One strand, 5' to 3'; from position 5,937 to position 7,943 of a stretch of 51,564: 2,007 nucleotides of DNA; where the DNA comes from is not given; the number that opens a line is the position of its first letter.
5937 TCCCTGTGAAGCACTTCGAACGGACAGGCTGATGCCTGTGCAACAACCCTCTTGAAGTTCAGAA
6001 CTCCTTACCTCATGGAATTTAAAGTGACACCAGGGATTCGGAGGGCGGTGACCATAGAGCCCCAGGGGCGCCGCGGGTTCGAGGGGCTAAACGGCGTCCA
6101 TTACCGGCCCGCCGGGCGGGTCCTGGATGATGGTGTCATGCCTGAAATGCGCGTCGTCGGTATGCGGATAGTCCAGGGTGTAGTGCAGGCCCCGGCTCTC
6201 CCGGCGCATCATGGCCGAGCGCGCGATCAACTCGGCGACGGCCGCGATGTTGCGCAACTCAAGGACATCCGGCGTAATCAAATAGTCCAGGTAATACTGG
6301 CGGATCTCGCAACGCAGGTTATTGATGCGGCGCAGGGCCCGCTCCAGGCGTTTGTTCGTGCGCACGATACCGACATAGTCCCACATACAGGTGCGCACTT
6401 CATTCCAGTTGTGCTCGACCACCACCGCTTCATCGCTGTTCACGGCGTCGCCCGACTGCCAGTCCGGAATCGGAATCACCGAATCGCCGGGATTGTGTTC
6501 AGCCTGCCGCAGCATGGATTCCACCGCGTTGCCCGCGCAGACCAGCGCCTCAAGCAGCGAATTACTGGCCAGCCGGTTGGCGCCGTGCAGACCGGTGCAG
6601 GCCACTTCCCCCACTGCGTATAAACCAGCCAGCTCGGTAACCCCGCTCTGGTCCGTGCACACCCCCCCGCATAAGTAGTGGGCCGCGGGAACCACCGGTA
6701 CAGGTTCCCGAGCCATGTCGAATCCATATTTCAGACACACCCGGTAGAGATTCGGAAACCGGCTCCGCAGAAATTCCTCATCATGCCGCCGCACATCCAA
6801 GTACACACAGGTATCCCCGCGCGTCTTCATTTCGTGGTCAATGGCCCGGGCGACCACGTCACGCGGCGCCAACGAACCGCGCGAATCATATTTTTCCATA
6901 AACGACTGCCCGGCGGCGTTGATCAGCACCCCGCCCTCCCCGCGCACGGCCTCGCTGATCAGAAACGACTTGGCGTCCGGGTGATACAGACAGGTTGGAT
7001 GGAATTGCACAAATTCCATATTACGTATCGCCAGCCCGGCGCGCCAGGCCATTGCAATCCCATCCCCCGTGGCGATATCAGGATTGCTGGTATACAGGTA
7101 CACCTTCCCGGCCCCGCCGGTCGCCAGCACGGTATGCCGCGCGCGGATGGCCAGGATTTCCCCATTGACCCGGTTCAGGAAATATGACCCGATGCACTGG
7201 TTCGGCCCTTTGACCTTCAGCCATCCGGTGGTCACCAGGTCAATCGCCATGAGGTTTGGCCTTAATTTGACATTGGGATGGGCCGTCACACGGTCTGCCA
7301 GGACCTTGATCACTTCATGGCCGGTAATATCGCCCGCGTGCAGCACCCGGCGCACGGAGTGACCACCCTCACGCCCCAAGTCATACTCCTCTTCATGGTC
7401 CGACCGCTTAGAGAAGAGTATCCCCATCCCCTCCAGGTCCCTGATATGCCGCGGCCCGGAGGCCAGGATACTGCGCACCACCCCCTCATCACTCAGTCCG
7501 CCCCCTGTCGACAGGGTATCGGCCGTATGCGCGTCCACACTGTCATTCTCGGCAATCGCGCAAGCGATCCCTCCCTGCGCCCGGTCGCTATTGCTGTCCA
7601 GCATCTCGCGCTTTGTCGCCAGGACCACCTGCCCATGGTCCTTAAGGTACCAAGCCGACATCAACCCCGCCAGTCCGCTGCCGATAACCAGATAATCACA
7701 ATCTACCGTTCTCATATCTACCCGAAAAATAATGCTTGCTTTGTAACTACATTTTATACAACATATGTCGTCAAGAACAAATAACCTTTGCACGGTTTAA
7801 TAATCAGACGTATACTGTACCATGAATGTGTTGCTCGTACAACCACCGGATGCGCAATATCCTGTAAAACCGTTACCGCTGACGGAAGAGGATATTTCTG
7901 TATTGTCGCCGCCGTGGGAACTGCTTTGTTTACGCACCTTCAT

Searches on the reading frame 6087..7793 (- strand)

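Call 10: search_protein_families(library=pfam, proteins=[window:6087-7793:-], max_evalue=0.001)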
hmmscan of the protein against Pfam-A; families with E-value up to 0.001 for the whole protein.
window:6087-7793:- (568 aa): 3 families
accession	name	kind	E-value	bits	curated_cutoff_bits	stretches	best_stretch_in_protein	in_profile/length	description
PF00890.30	FAD_binding_2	-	1.5e-94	318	20.4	1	33-413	1-414/414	FAD binding domain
PF02910.25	Succ_DH_flav_C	-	4e-19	69.3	20.8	1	464-556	2-100/130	Fumarate reductase flavoprotein C-term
PF01266.30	DAO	-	2.3e-05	24.6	27.9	1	33-81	1-52/353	FAD dependent oxidoreductase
